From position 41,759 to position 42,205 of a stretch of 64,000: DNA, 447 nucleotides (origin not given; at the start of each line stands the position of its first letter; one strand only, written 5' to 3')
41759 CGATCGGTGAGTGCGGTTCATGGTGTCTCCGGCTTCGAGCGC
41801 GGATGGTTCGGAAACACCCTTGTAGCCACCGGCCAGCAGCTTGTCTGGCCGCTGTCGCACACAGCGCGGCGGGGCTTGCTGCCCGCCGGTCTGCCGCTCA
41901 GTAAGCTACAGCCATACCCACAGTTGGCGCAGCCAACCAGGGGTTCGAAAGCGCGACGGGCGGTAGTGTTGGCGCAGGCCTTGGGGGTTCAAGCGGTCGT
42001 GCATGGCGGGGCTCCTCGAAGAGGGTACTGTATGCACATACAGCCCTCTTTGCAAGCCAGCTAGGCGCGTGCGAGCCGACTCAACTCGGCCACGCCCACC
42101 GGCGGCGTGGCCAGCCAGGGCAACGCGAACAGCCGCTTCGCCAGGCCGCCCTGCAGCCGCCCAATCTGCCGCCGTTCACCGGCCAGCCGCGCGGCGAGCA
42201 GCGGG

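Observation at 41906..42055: Canonical LexA/SOS box inside a sigma70-type promoter drives an unannotated 32-codon ORF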

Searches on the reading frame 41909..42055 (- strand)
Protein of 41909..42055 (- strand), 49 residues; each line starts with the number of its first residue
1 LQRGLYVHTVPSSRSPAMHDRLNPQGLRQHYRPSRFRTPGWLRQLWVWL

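Call 15: find_homologous_proteins(query=window:41909-42055:-, max_evalue=10)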
Query window:41909-42055:- (49 aa): 13 proteins with E <= 10 among 13 candidates.
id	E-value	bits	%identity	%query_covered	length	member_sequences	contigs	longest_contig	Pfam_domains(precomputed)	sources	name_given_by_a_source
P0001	8.2e-13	65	94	65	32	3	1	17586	-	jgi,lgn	jgi:hypothetical protein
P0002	5.0e-12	63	91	65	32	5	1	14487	-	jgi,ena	-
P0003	4.9e-11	60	88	65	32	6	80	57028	-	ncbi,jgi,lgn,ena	jgi:hypothetical protein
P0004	9.1e-9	53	100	49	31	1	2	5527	-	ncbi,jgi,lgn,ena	ncbi:MAG: hypothetical protein RL227_1032 [Pseudomonadota bacterium]|jgi:hypothetical protein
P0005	4.4e-8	51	96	49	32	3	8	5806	-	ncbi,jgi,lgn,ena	jgi:hypothetical protein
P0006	8.3e-8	50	96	49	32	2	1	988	-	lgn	-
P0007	1.1e-7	49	96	47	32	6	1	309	-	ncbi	-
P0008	1.8e-7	49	67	73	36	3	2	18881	-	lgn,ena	-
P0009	2.2e-7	49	88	49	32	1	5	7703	-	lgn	-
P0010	3.5e-7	48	65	82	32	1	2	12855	-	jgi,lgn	jgi:hypothetical protein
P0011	4.4e-7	48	70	67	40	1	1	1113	-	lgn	-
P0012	5.6e-7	47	63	78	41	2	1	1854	-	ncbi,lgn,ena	-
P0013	1.5e-6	46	80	51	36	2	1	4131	-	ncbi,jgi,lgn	jgi:hypothetical protein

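Call 17: find_encoding_contigs(protein=P0008, flank=3000, max_places=4)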
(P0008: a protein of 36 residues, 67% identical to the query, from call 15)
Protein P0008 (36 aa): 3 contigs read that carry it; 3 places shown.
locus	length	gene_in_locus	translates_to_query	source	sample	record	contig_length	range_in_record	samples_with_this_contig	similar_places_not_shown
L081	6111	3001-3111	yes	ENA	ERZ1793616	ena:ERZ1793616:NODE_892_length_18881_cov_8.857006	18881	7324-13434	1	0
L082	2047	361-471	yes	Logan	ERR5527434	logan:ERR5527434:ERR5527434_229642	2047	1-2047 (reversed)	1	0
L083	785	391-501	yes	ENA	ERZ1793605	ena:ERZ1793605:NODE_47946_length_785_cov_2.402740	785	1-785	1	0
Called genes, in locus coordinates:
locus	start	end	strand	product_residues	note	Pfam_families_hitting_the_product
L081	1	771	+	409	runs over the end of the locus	PF11104:PilM_2 (faint), PF14450:FtsA (weak), PF02491:SHS2_FTSA, PF00012:HSP70 (faint), PF06723:MreB_Mbl, PF14450:FtsA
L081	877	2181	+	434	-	PF00091:Tubulin, PF12327:FtsZ_C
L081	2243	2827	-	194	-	-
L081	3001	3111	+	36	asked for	-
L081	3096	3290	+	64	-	-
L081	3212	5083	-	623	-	PF00027:cNMP_binding, PF24179:NTE_Ploop, PF01734:Patatin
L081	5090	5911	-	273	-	PF10118:Metal_hydrol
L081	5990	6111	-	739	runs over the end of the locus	PF00141:peroxidase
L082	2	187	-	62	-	?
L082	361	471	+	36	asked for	-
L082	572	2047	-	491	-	?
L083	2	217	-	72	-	?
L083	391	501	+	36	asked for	-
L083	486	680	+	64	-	-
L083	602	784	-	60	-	?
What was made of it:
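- Linkage to ftsA-ftsZ was seen in one locus only (L081, call 17) and not elsewhere.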

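Call 18: find_encoding_contigs(protein=P0010, flank=3000, max_places=4)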
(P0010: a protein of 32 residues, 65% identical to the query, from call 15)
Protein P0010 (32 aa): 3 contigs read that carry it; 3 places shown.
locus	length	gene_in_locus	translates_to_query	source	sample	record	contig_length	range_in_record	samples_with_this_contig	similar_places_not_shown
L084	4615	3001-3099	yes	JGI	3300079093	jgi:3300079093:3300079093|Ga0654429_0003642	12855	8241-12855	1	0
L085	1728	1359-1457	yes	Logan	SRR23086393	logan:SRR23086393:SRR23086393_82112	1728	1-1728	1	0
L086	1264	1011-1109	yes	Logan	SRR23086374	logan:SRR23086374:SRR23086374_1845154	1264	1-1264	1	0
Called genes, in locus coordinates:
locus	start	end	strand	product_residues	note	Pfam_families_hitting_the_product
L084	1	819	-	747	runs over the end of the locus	PF01488:Shikimate_DH (weak)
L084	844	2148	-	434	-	PF00465:Fe-ADH, PF13685:Fe-ADH_2, PF25137:ADH_Fe_C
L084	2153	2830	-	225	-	PF13560:HTH_31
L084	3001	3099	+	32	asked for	-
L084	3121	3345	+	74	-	-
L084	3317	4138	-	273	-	PF10118:Metal_hydrol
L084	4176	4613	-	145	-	?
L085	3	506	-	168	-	?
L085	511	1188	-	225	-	PF13560:HTH_31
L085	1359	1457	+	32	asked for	-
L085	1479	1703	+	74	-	-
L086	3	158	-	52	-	?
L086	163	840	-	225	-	PF13560:HTH_31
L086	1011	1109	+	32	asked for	-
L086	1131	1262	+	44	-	?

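Call 19: find_encoding_contigs(protein=P0013, flank=3000, max_places=4)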
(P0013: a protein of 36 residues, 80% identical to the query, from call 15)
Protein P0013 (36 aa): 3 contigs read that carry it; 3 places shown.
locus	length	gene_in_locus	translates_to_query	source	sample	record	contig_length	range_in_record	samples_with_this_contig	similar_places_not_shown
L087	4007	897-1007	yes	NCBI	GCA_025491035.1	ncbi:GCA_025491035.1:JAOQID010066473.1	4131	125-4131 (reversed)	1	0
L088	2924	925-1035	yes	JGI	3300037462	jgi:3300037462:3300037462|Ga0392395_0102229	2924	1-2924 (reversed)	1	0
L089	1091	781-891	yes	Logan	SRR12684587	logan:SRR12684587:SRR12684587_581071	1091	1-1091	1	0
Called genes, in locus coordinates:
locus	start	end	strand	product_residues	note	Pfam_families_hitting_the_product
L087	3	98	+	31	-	?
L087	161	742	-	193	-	-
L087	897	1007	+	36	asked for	-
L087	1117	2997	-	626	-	PF00027:cNMP_binding, PF24179:NTE_Ploop, PF01734:Patatin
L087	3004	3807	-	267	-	PF10118:Metal_hydrol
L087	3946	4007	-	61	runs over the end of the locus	?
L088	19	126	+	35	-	-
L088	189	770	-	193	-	-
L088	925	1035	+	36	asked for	-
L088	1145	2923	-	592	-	?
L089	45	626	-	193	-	-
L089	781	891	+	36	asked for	-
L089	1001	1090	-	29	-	?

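Call 20: find_encoding_contigs(protein=P0012, flank=3000, max_places=4)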
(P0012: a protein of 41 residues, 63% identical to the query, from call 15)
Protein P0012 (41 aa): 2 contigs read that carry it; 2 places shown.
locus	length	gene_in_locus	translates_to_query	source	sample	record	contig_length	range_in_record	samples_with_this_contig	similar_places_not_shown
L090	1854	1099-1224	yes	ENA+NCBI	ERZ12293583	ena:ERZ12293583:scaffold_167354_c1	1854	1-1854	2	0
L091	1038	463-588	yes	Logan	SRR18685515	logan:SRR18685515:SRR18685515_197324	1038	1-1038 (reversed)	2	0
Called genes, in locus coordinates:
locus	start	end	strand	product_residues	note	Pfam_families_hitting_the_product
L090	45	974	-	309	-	PF02558:ApbA, PF08546:ApbA_C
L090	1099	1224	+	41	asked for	-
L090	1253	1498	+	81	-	-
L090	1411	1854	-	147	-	?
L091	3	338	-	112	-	?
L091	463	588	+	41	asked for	-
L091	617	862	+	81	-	-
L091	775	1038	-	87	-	?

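Call 23: find_encoding_contigs(protein=P0003, flank=6000, max_places=8)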
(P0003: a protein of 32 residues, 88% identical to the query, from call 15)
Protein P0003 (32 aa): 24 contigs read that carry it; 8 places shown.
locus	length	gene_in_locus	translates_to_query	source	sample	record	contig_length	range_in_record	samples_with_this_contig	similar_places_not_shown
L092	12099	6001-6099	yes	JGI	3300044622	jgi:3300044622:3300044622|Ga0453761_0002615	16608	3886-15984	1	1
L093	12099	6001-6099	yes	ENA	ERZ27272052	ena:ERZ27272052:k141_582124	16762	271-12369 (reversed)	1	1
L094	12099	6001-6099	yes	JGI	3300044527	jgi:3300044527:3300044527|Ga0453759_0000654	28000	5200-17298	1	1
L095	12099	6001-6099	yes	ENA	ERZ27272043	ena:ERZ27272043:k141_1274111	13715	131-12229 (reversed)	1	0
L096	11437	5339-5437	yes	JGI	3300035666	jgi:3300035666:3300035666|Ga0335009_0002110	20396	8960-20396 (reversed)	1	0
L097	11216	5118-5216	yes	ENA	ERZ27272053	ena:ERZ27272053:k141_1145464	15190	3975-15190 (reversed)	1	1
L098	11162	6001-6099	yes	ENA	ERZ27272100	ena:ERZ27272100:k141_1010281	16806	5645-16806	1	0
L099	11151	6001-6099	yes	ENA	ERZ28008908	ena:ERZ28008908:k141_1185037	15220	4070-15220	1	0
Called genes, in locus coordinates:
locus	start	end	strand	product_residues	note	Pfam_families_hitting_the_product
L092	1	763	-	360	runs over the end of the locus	PF00355:Rieske, PF19112:VanA_C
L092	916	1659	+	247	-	PF00392:GntR, PF07729:FCD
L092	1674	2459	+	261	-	PF00561:Abhydrolase_1, PF12146:Hydrolase_4, PF12697:Abhydrolase_6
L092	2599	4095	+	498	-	-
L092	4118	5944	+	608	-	PF01695:IstB_IS21 (faint), PF13481:AAA_25 (faint), PF13604:AAA_30 (faint), PF01656:CbiA, PF02374:ArsA_ATPase, PF13614:AAA_31, PF01656:CbiA (weak), PF02374:ArsA_ATPase, +7 more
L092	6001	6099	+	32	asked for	-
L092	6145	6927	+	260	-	PF13441:Gly-zipper_YMGG, PF13436:Gly-zipper_OmpA (weak), PF13488:Gly-zipper_Omp, PF00691:OmpA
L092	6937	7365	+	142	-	-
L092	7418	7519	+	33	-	-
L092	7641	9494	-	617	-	PF00027:cNMP_binding, PF24179:NTE_Ploop, PF01734:Patatin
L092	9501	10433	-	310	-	PF02558:ApbA, PF08546:ApbA_C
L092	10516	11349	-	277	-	PF10118:Metal_hydrol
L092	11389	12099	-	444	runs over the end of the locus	?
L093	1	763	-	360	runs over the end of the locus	PF00355:Rieske, PF19112:VanA_C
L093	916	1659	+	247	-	PF00392:GntR, PF07729:FCD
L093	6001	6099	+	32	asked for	-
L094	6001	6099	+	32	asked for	-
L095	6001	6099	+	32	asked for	-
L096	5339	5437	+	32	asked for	-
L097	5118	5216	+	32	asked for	-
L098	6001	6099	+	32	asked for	-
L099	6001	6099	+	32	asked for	-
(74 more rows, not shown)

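Call 24: find_encoding_contigs(protein=P0009, flank=4000, max_places=4)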
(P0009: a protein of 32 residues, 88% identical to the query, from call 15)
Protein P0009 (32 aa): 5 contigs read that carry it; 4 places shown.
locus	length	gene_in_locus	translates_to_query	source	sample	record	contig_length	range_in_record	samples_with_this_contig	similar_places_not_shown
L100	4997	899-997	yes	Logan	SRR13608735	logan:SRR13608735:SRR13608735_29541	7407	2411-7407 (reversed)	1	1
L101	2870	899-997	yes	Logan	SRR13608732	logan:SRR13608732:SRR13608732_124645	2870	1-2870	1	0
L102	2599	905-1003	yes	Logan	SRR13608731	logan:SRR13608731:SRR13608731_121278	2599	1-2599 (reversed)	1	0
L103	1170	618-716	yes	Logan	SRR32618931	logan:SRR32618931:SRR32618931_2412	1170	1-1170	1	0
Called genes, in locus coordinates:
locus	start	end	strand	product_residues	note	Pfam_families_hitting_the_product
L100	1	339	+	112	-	?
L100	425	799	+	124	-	-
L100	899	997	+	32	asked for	-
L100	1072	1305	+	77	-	-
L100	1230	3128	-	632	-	PF00027:cNMP_binding, PF24179:NTE_Ploop, PF01734:Patatin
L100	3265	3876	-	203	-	-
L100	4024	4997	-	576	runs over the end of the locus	PF00581:Rhodanese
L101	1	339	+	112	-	?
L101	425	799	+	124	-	-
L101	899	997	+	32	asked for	-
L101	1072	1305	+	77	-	-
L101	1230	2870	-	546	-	?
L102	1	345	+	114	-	?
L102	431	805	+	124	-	-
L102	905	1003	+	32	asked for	-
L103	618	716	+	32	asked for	-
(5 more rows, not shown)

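Call 25: find_encoding_contigs(protein=P0011, flank=3000, max_places=3)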
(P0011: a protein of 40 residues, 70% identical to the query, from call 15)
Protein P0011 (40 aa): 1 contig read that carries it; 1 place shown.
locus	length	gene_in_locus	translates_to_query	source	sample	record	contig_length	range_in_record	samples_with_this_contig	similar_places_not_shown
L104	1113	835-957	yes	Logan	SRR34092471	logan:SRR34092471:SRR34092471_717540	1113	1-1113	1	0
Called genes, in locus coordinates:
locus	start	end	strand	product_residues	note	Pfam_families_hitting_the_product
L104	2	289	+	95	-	?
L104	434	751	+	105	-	-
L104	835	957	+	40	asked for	-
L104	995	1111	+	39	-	?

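Call 33: search_protein_families(library=ncbifam, proteins=[L081:2243-2827:-, L084:2153-2830:-, L100:425-799:+, L104:434-751:+, P0012], max_evalue=0.01)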
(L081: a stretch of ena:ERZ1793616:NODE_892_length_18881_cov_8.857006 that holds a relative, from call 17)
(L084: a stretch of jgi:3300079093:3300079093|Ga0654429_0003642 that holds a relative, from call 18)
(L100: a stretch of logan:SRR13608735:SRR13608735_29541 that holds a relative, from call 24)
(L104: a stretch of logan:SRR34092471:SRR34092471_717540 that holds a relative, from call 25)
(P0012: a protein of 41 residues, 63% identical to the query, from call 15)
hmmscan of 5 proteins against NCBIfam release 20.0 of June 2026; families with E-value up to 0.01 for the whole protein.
L081:2243-2827:- (194 aa): 0 families

L084:2153-2830:- (225 aa): 2 families
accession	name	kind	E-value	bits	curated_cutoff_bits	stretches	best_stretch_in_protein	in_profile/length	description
TIGR03070.1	couple_hipB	subfamily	4.8e-06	26.4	71.65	1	61-113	4-55/58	type II toxin-antitoxin system Y4mF family antitoxin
NF047948.1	male_kill_WMK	equivalog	0.0088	15.5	300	0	53-112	156-214/300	WO male-killing family protein Wmk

L100:425-799:+ (124 aa): 0 families

L104:434-751:+ (105 aa): 0 families

P0012 (41 aa): 0 families

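Call 34: search_protein_families(library=pfam, proteins=[L081:2243-2827:-, L084:2153-2830:-, L100:425-799:+, L104:434-751:+, P0012, P0011, P0008], max_evalue=1)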
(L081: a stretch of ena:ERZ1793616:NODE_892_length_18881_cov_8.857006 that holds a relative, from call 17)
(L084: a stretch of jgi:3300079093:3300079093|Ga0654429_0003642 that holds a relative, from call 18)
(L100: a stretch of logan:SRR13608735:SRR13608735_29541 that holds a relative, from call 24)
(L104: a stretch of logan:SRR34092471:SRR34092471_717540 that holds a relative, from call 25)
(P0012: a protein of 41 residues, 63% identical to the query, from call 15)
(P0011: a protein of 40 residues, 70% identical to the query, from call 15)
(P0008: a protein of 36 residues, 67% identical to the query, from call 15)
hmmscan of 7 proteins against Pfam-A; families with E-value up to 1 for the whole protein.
L081:2243-2827:- (194 aa): 1 family
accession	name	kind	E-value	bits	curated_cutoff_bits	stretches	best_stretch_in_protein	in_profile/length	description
PF07589.16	PEP-CTERM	-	0.0029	18.1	20.7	1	168-193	1-24/24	PEP-CTERM motif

L084:2153-2830:- (225 aa): 3 families
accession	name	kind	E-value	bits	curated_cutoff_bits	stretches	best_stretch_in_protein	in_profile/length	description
PF13560.12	HTH_31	-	1.1e-07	32.4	27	1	61-114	3-56/64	Helix-turn-helix domain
PF01381.28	HTH_3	-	0.0033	17.9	23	1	64-113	1-49/55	Helix-turn-helix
PF13413.12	HTH_25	-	0.076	13.3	24.6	1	63-85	1-23/62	Helix-turn-helix domain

L100:425-799:+ (124 aa): 0 families

L104:434-751:+ (105 aa): 0 families

P0012 (41 aa): 0 families

P0011 (40 aa): 0 families

P0008 (36 aa): 0 families

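Call 60: find_homologous_proteins(query=A4, max_evalue=0.01)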
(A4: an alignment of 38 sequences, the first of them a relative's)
Query A4 (38 sequences) (41 aa, profile of the alignment): 104 proteins with E <= 0.01 among 166 candidates.
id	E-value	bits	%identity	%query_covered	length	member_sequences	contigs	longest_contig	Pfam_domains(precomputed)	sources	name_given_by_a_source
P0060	2.6e-11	61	51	90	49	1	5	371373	-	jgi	jgi:hypothetical protein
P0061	3.9e-11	60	48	66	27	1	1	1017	-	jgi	-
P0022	5.1e-11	60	65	56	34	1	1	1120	-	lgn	-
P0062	6.2e-11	60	63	59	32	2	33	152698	-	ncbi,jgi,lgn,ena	jgi:hypothetical protein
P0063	7.3e-11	59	60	85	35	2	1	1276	-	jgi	jgi:hypothetical protein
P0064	1.0e-10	59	64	68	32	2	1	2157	-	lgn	-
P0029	1.2e-10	59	58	59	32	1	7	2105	-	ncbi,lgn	-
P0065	1.4e-10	58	49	95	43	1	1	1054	-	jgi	jgi:hypothetical protein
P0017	1.5e-10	58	54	93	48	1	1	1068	-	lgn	-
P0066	1.7e-10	58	78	56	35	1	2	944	-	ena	-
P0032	2.0e-10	58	46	85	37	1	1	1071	-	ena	-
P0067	2.1e-10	58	44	66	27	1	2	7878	-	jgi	-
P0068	4.7e-10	57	65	56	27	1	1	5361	-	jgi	-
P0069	5.9e-10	56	48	56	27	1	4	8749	-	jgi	-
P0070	6.5e-10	56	46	59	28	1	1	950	-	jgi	-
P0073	7.5e-10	56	63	59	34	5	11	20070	-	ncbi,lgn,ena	-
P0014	1.3e-9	55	73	100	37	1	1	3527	-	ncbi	-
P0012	1.5e-9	55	100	100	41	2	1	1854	-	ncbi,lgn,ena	-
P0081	2.1e-9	55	73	98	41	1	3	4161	-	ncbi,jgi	jgi:hypothetical protein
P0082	2.4e-9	55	50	68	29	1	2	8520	-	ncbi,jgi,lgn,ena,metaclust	metaclust:\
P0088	4.1e-9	54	61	56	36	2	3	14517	-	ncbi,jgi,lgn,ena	jgi:hypothetical protein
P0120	9.8e-7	46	75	49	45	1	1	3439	-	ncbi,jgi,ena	jgi:hypothetical protein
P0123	3.1e-6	45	52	54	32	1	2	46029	-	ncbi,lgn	-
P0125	4.8e-6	44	52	54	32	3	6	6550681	-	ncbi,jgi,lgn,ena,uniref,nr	ncbi:hypothetical protein DES47_101508 [Roseateles toxinivorans]|uniref:Uncharacterized protein n=1 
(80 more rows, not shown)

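Call 61: find_encoding_contigs(protein=P0125, flank=5000, max_places=3)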
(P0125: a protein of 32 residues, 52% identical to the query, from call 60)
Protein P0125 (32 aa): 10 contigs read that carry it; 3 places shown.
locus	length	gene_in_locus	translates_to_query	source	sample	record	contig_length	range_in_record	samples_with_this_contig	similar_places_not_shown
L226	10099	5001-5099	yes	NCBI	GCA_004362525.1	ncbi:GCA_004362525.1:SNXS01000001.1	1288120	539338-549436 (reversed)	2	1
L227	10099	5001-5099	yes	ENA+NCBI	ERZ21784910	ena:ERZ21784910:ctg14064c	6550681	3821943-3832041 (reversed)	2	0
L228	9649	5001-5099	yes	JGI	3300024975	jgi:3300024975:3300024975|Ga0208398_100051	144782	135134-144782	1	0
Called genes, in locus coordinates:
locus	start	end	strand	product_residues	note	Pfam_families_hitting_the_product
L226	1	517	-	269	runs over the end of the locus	PF09339:HTH_IclR, PF12802:MarR_2 (weak), PF01614:IclR_C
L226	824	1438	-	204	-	PF13302:Acetyltransf_3, PF00583:Acetyltransf_1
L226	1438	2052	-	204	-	PF04299:FMN_bind_2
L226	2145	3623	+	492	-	PF00392:GntR, PF00155:Aminotran_1_2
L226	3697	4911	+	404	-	PF00155:Aminotran_1_2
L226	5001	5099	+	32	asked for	-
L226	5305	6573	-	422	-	PF00696:AA_kinase, PF01842:ACT, PF22468:ACT_9 (weak), PF13840:ACT_7, PF22468:ACT_9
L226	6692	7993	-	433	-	PF01171:ATP_bind_3, PF09179:TilS, PF11734:TilS_C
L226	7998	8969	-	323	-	PF03255:ACCA, PF01039:Carboxyl_trans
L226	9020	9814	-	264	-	PF00730:HhH-GPD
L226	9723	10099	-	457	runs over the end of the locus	PF01406:tRNA-synt_1e, PF01921:tRNA-synt_1f (faint), PF00133:tRNA-synt_1 (weak), PF09334:tRNA-synt_1g, PF09190:DALR_2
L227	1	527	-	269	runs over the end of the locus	PF09339:HTH_IclR, PF12802:MarR_2 (weak), PF01614:IclR_C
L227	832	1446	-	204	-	PF13302:Acetyltransf_3, PF00583:Acetyltransf_1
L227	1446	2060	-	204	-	PF04299:FMN_bind_2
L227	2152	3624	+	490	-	PF00392:GntR, PF00155:Aminotran_1_2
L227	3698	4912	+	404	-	PF00155:Aminotran_1_2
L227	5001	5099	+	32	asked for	-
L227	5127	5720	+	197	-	-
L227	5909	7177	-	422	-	PF00696:AA_kinase, PF01842:ACT, PF22468:ACT_9 (weak), PF13840:ACT_7, PF22468:ACT_9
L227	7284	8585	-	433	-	PF01171:ATP_bind_3, PF09179:TilS, PF11734:TilS_C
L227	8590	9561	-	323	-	PF03255:ACCA, PF01039:Carboxyl_trans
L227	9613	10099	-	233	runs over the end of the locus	PF00730:HhH-GPD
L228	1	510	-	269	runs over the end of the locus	PF09339:HTH_IclR, PF12802:MarR_2 (weak), PF01614:IclR_C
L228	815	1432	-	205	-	PF13302:Acetyltransf_3, PF00583:Acetyltransf_1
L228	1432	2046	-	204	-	PF04299:FMN_bind_2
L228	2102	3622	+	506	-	PF00392:GntR, PF00155:Aminotran_1_2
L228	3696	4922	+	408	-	PF00155:Aminotran_1_2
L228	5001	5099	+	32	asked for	-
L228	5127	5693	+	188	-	-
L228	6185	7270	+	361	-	PF22022:Phage_int_M, PF00589:Phage_integrase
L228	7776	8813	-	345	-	-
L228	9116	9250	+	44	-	PF19399:DUF5974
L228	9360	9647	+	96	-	?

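Call 62: find_encoding_contigs(protein=P0062, flank=5000, max_places=3)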
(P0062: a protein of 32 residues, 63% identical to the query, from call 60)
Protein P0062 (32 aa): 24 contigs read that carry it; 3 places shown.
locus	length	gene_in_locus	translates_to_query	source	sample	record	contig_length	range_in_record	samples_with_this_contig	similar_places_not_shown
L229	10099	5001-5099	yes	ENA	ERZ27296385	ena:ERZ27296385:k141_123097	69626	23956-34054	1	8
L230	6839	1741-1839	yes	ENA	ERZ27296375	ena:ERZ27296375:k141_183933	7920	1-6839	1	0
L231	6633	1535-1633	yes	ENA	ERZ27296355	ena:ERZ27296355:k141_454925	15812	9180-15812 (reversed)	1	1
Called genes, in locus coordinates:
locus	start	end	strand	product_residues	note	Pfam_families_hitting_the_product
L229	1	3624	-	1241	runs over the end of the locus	PF18327:PRODH, PF14850:Pro_dh-DNA_bdg, PF01619:Pro_dh, PF00171:Aldedh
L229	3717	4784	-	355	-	PF02423:OCD_Mu_crystall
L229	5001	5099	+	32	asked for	-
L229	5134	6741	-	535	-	PF25837:Apionate_lact_N, PF25838:Apionate_lact_M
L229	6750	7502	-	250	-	PF00106:adh_short, PF08659:KR, PF23441:SDR, PF13561:adh_short_C2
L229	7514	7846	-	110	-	PF07110:EthD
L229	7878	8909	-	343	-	PF13379:NMT1_2, PF04069:OpuAC, PF09084:NMT1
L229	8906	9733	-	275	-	PF00528:BPD_transp_1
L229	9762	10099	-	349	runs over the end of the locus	PF09084:NMT1, PF13379:NMT1_2 (weak)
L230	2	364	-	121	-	?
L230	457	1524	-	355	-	PF02423:OCD_Mu_crystall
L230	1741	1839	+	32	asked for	-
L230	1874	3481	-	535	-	PF25837:Apionate_lact_N, PF25838:Apionate_lact_M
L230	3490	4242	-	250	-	PF00106:adh_short, PF08659:KR, PF23441:SDR, PF13561:adh_short_C2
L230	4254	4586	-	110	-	PF07110:EthD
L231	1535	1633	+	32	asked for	-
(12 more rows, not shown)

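Call 63: find_encoding_contigs(protein=P0060, flank=5000, max_places=2)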
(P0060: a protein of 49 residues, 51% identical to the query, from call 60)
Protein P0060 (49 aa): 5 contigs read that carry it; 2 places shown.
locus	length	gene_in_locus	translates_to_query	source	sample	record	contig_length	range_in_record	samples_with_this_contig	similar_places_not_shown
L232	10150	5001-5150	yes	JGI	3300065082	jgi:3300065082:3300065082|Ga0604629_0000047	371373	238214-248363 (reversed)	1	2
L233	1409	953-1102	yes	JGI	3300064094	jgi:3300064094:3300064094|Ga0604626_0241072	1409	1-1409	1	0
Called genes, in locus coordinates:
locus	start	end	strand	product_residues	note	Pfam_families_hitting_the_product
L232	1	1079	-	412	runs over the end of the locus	PF01266:DAO, PF02558:ApbA (faint)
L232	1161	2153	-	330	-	PF00126:HTH_1, PF03466:LysR_substrate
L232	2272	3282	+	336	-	PF03401:TctC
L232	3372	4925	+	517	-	PF01425:Amidase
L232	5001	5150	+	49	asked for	-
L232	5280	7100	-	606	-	PF06505:XylR_N, PF02830:V4R, PF00158:Sigma54_activat, PF01078:Mg_chelatase (faint), PF14532:Sigma54_activ_2, PF07728:AAA_5 (weak), PF25601:AAA_lid_14, PF02954:HTH_8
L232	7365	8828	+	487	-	PF00171:Aldedh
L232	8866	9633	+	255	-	PF00106:adh_short, PF01370:Epimerase (weak), PF13561:adh_short_C2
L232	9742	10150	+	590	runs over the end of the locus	PF06980:DUF1302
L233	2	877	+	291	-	PF01425:Amidase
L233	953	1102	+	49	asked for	-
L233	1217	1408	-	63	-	?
